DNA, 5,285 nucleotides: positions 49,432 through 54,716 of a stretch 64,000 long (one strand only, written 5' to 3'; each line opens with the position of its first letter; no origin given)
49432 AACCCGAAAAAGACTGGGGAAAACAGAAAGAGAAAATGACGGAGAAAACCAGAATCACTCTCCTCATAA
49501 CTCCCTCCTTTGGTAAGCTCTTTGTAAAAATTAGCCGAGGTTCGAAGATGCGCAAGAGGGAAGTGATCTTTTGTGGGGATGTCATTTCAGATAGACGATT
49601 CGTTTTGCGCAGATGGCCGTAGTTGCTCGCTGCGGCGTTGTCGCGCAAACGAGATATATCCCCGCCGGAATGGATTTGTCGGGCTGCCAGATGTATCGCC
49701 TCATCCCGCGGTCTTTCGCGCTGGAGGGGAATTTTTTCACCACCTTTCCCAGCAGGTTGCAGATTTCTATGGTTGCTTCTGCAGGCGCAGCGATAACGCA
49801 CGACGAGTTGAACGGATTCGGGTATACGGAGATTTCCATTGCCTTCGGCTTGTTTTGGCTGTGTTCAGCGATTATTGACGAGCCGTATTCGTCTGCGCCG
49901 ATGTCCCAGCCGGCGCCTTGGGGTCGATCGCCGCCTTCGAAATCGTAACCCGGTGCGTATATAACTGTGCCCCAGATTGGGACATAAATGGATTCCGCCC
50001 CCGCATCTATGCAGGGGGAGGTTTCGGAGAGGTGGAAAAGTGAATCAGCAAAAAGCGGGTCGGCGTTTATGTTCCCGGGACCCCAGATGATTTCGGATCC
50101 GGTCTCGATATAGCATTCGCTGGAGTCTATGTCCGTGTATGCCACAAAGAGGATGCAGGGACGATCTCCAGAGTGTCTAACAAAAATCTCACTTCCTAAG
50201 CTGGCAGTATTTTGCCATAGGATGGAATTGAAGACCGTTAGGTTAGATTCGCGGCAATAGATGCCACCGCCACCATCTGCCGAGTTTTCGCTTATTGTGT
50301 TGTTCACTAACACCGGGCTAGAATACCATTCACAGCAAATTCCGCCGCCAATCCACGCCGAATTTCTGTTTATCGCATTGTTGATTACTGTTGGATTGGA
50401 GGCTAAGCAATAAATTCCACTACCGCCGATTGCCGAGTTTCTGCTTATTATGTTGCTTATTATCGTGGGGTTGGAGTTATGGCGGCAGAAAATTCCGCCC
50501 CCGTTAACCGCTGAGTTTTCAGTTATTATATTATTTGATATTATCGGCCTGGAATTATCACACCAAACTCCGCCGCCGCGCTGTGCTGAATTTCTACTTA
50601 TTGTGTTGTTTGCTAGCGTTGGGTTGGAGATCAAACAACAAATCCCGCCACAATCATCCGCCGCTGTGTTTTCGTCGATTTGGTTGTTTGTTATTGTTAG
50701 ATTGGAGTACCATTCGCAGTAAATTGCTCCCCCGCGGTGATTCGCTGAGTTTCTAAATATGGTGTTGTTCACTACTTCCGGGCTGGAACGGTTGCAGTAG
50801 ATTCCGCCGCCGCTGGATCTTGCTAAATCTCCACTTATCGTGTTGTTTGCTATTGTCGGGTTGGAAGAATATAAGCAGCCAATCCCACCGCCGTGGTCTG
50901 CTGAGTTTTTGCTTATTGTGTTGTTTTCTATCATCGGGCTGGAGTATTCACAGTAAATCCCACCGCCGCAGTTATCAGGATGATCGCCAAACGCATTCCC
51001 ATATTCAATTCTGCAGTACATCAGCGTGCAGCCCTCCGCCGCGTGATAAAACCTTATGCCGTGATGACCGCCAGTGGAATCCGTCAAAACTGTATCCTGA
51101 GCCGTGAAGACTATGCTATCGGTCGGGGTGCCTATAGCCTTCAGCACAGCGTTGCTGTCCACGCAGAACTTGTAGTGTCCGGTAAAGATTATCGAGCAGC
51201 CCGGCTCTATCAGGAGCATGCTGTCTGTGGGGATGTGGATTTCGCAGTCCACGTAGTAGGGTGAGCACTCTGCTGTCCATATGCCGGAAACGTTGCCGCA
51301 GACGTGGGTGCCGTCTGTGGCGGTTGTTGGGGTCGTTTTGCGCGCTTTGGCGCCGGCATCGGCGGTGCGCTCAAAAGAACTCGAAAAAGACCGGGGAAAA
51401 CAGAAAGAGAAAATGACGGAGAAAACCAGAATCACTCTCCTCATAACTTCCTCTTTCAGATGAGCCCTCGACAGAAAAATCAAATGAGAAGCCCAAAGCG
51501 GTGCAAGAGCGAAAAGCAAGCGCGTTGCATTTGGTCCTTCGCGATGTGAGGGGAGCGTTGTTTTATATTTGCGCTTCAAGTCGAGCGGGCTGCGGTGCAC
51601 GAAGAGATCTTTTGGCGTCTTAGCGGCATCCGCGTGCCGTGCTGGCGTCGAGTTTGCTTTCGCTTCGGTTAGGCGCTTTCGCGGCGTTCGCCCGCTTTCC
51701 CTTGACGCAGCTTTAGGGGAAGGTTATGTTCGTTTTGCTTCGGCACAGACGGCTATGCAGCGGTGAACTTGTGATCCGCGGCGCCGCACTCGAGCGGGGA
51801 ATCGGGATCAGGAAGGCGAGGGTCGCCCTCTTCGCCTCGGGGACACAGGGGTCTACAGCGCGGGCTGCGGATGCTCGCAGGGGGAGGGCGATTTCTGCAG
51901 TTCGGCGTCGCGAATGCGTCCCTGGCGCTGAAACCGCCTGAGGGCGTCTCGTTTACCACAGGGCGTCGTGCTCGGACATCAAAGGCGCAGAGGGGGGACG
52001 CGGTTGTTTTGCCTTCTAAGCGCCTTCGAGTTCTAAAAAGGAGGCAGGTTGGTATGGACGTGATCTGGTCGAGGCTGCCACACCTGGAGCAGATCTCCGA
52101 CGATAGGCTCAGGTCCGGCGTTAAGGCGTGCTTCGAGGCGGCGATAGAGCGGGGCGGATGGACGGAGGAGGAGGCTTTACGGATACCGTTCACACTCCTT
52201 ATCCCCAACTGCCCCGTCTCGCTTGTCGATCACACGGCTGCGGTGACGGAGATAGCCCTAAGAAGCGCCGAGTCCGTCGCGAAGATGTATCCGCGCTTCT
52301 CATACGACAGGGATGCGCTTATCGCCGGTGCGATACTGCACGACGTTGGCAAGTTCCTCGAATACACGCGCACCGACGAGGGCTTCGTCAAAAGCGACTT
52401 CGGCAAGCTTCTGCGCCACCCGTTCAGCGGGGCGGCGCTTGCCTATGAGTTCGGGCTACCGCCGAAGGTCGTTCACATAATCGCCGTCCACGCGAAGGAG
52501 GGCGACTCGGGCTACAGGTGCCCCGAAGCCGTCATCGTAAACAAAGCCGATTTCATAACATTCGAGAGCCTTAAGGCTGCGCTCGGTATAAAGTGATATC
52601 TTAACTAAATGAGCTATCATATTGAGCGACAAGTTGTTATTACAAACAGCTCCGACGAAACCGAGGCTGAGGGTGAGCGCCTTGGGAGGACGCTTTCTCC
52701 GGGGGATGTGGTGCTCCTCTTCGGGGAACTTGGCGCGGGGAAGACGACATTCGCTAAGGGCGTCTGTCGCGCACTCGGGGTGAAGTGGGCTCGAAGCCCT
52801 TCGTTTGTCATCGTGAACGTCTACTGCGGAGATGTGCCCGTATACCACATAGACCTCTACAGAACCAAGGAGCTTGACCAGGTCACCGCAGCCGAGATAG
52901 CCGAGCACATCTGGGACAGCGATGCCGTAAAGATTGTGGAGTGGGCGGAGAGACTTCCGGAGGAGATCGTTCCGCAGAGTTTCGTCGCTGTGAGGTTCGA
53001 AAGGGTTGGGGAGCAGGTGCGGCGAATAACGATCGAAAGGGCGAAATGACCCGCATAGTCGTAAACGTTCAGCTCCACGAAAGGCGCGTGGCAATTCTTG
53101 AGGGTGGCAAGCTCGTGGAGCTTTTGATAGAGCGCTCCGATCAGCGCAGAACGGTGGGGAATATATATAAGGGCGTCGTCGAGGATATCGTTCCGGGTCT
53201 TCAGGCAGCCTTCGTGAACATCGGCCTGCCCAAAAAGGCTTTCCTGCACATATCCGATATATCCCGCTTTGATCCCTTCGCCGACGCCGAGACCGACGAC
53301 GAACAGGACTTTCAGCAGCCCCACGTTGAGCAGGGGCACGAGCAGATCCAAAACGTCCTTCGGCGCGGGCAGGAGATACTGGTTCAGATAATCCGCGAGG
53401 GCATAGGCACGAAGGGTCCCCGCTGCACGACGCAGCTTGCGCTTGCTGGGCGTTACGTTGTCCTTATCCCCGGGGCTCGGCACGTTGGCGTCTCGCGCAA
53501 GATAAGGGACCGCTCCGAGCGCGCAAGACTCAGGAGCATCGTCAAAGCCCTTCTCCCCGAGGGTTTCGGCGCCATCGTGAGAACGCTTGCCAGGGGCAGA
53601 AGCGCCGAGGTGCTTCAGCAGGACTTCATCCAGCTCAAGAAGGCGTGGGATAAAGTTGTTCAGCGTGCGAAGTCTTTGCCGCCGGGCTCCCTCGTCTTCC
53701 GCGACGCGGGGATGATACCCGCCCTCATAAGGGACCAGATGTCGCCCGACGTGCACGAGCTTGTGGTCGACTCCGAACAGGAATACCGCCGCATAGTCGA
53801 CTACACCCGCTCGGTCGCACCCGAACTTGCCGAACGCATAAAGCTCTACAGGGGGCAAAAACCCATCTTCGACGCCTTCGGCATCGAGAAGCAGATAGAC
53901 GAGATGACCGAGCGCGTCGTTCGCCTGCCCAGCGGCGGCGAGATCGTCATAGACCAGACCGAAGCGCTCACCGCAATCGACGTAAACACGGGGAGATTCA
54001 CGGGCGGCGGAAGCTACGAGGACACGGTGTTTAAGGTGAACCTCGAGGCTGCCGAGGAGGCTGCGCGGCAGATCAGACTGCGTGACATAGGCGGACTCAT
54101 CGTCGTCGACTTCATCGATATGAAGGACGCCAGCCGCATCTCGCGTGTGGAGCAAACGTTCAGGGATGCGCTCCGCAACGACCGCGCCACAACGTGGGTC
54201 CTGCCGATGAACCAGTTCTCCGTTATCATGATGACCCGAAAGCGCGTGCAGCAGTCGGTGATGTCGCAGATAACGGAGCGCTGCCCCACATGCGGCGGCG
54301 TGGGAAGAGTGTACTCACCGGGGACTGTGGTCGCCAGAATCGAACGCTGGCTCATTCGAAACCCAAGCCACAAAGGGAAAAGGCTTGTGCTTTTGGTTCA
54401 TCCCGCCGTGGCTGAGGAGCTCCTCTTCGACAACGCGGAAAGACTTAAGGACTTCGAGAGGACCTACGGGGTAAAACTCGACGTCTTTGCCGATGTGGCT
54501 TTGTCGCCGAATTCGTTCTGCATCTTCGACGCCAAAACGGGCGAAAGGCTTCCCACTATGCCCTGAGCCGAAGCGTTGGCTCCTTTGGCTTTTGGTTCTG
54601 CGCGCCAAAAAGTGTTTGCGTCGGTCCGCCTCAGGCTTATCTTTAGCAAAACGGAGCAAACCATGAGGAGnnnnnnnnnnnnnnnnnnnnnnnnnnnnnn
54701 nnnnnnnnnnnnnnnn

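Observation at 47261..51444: Tandem beta-helix T9SS cargo paralogs with identical ends and divergent repeat cores (gene-conversion or variation cassette)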

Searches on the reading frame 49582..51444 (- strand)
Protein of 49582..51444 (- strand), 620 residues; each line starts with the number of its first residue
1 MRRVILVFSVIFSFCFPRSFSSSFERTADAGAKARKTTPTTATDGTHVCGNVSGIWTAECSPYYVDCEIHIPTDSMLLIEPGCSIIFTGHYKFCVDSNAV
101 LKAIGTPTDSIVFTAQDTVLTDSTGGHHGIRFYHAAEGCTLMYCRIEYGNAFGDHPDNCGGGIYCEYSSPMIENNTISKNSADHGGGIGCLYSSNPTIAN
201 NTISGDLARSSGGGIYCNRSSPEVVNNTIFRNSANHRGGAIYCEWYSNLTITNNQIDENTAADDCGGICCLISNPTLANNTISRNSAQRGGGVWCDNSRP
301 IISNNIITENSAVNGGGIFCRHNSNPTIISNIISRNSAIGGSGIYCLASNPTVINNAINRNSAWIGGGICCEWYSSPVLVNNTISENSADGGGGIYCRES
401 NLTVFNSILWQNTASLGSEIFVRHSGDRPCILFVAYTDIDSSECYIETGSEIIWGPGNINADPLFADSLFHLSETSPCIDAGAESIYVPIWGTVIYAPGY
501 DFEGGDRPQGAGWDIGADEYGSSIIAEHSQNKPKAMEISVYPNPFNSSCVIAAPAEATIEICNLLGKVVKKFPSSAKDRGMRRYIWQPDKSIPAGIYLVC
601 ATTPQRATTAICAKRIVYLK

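Call 9: search_protein_families(library=pfam, proteins=[window:49582-51444:-], max_evalue=0.01)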
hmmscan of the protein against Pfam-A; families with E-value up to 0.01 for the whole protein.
window:49582-51444:- (620 aa): 3 families
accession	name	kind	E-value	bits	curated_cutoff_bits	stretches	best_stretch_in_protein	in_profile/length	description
PF13229.12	Beta_helix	-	1.3e-26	93.6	25.9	3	126-260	22-138/158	Right handed beta helix region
PF02415.23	Chlam_PMP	-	1.1e-09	37.9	20.6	0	228-244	3-19/19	Chlamydia polymorphic membrane protein (Chlamydia_PMP) repeat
PF18962.6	Por_Secre_tail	-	6.2e-05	23.6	27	1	540-607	1-68/75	Secretion system C-terminal sorting domain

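Call 10: search_protein_families(library=ncbifam, proteins=[window:49582-51444:-], max_evalue=0.01)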
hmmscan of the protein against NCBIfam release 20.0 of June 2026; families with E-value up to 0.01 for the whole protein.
window:49582-51444:- (620 aa): 5 families
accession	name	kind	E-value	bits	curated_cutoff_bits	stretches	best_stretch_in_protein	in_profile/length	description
TIGR03804.1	para_beta_helix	repeat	2e-08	33.7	19.45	0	253-286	9-43/44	parallel beta-helix repeat protein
TIGR04247.1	NosD_copper_fam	subfamily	3.2e-07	29.3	300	1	110-363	30-264/377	nitrous oxide reductase family maturation protein NosD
NF041518.1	choice_anch_Q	domain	4.9e-07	29.9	25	1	470-520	17-57/58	choice-of-anchor Q domain-containing protein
TIGR01376.1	POMP_repeat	repeat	1.7e-06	27.6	15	1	230-244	8-22/28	polymorphic outer membrane protein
TIGR04183.1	Por_Secre_tail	domain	5.3e-06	26.3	23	1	540-607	1-64/72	T9SS type A sorting domain-containing protein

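Call 12: find_encoding_contigs(protein=window:49582-51444:-, flank=10000, max_places=10)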
Protein window:49582-51444:- (620 aa): no gene with exactly this product is on record in the collection.

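Call 34: search_solved_structures(query=window:49582-51444:-, max_evalue=0.01)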
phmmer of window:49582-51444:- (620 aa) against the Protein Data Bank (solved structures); distinct sequences matched with E-value up to 0.01: 0.

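Call 40: predict_structure(alignment_id=A3)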
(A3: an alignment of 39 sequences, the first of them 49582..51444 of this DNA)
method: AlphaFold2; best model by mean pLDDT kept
length: 620 residues; sequences in the alignment: 39
mean_pLDDT: 88.4   pTM: 0.76
mean pLDDT of the five models: 88.4, 88.4, 87.7, 86.7, 85.0
residues with pLDDT >= 90: 446; 70-90: 105; 50-70: 24; < 50: 45
segments of 3 or more residues with pLDDT < 50: 16-43, 520-534
pLDDT, mean of each block of 10 residues (from residue 1): 67 56 34 34 77 97 97 98 97 98 97 93 85 98 98 89 98 99 98 98 98 98 99 97 98 99 98 98 98 98 98 98 97 97 97 95 98 95 95 97 94 97 88 93 94 88 76 81 88 86 68 65 37 62 91 91 94 79 92 95 81 91
secondary structure, 60 per line:
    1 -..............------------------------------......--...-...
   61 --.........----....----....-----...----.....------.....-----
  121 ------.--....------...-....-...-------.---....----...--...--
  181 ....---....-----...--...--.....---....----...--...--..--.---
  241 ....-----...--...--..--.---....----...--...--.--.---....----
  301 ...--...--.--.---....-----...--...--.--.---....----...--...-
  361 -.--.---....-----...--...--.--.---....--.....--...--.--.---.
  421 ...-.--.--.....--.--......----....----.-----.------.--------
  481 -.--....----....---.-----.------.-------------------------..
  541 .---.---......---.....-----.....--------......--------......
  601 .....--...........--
elements in order: H2-15 E46-51 E54-56 E63-71 E76-79 E84-87 E93-95 E100-104 E111-115 E130-133 E140-142 E144-147 E149-151 E163-166 E171-173 E176-178 E181-184 E188-191 E197-199 E202-204 E207-211 E215-218 E223-225 E228-230 E241-244 E250-252 E255-257 E268-271 E276-278 E281-283 E293-296 E301-303 E306-308 E318-321 E327-329 E332-334 E344-347 E352-354 E357-359 E369-372 E378-380 E383-385 E395-398 E401-405 E408-410 E420-423 E431-435 E444-446 E451-454 E485-488 E493-496 E539-541 E549-554 E558-562 E568-572 E581-586 E595-605 E608-618

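Call 44: fold_search(model_id=the predicted structure, library=pdb)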
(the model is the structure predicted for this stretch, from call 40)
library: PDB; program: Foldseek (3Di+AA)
matches with E <= 10: 1061; with E <= 0.001: 1
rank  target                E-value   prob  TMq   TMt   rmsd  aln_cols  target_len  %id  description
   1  9cdv_A                5.1e-04  0.99  0.22  0.27  14.1       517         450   16  Crystal Structure of Rhombotarget A (released 2025-07-02)
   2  2pyg_B                1.3e-02  0.98  0.28  0.42   9.8       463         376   12  Azotobacter vinelandii Mannuronan C-5 epimerase AlgE4 A-module (released 2008-05-27)
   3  9qrm_B                1.8e-02  0.54  0.21  0.23  17.9       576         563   11  X-ray structure of Kp32gp38 in complex with K21 pyr5 (released 2025-09-03)
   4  2p9r_B                2.0e-02  1.00  0.12  0.69   2.7        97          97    8  Human alpha2-macroglogulin is composed of multiple domains, as predicted by homology with complement component C3 (released 2007-08-21)
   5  6leg_D                2.0e-02  1.00  0.10  0.11   5.0        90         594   13  Structure of E. coli beta-glucuronidase complex with uronic isofagomine (released 2021-01-27)
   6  2vfn                  2.2e-02  0.20  0.17  0.18  21.0       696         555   10  Low Temperature Structure of P22 Tailspike Protein Fragment (109-666), Mutant V125A (released 2008-12-16)
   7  3tp4_B                2.6e-02  1.00  0.12  0.16   3.9       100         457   15  Crystal Structure of engineered protein at the resolution 1.98A, Northeast Structural Genomics Consortium Target OR128 (released 2011-10-05)
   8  9i4f_A                2.8e-02  0.41  0.21  0.22  16.3       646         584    8  Blood Type B-converting alpha-1,3-galactosidase PpaGal from Pedobacter panaciterrae in its apo form (released 2025-03-12)
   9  5icu                  3.4e-02  1.00  0.11  0.48   4.4        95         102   15  The crystal structure of CopC from Methylosinus trichosporium OB3b (released 2016-04-06)
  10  5zku_B                3.7e-02  0.21  0.16  0.20  17.1       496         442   13  Crystal structure of DFA-IIIase from Arthrobacter chlorophenolicus A6 in complex with DFA-III (released 2018-12-19)
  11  6r4m_A                4.3e-02  0.98  0.10  0.33   5.5       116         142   14  Crystal structure of S. cerevisia Niemann-Pick type C protein NPC2 (released 2019-09-25)
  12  6leg_C                4.5e-02  1.00  0.10  0.10   4.9        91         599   13  Structure of E. coli beta-glucuronidase complex with uronic isofagomine (released 2021-01-27)
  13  2p9r_A                4.8e-02  1.00  0.12  0.64   2.9        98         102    8  Human alpha2-macroglogulin is composed of multiple domains, as predicted by homology with complement component C3 (released 2007-08-21)
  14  6r4n_B                4.8e-02  0.99  0.10  0.33   5.5       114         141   15  Crystal structure of S. cerevisia Niemann-Pick type C protein NPC2 with ergosterol bound (released 2019-09-25)
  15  4g5a_A                5.2e-02  0.98  0.10  0.45  12.9       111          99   12  Crystal structure of a putative member of duf 3244 protein family (BT_1867) from Bacteroides thetaiotaomicron VPI-5482 (released 2012-09-19)
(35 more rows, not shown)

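Call 54: search_protein_families(library=padloc, proteins=[window:49582-51444:-], max_evalue=0.001)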
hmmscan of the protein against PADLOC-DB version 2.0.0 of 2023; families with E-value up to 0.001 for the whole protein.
window:49582-51444:- (620 aa): 0 families

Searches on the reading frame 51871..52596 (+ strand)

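Call 22: search_protein_families(library=pfam, proteins=[window:51871-52596:+], max_evalue=0.001)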
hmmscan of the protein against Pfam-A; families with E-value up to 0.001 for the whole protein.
window:51871-52596:+ (241 aa): 1 family
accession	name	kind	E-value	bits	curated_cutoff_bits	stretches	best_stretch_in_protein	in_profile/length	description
PF01966.28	HD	-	8.6e-13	49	22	1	119-227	2-111/116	HD domain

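Call 54: search_protein_families(library=padloc, proteins=[window:51871-52596:+], max_evalue=0.001)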
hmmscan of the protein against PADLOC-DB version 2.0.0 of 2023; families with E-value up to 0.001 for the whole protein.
window:51871-52596:+ (241 aa): 1 family
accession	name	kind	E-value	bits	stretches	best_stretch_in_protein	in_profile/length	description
PDLC01254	Cas3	-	0.00016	19.9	1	117-199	8-76/164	CAS-I; effector_G3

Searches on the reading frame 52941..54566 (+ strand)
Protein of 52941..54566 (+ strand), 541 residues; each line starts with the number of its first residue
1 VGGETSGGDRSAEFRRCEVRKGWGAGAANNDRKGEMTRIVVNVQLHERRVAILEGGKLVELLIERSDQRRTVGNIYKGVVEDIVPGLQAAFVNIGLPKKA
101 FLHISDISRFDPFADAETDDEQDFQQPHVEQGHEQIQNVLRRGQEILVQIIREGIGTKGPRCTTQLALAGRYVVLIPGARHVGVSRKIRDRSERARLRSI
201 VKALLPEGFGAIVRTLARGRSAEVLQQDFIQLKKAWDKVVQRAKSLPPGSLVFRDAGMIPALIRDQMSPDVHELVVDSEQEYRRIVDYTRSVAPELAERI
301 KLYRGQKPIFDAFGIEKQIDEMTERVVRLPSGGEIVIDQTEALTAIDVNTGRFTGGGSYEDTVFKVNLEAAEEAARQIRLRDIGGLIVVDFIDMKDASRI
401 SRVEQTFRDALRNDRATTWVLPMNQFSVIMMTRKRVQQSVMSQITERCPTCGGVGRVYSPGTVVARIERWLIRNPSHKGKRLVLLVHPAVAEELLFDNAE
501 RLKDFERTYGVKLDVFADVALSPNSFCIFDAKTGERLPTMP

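Call 47: search_protein_families(library=ncbifam, proteins=[window:52941-54566:+], max_evalue=0.0001)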
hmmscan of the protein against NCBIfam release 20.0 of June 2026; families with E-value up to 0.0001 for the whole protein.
window:52941-54566:+ (541 aa): 5 families
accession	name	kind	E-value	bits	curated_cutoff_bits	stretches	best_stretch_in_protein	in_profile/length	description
TIGR00757.1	RNaseEG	subfamily_domain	3.7e-143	477.4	325.95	1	48-469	2-415/415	Rne/Rng family ribonuclease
NF008689.0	PRK11712.1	equivalog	3.8e-125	418.1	594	1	38-518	4-476/489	ribonuclease G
NF008074.0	PRK10811.1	equivalog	6.6e-98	328.8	908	1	36-469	1-425/1068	ribonuclease E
NF052586.1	RnaseECyano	equivalog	2.8e-88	296.9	900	1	51-505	15-453/619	ribonuclease E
NF052588.1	RnaseEMycob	equivalog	2.7e-84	283.6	1400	1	49-457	340-746/945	ribonuclease E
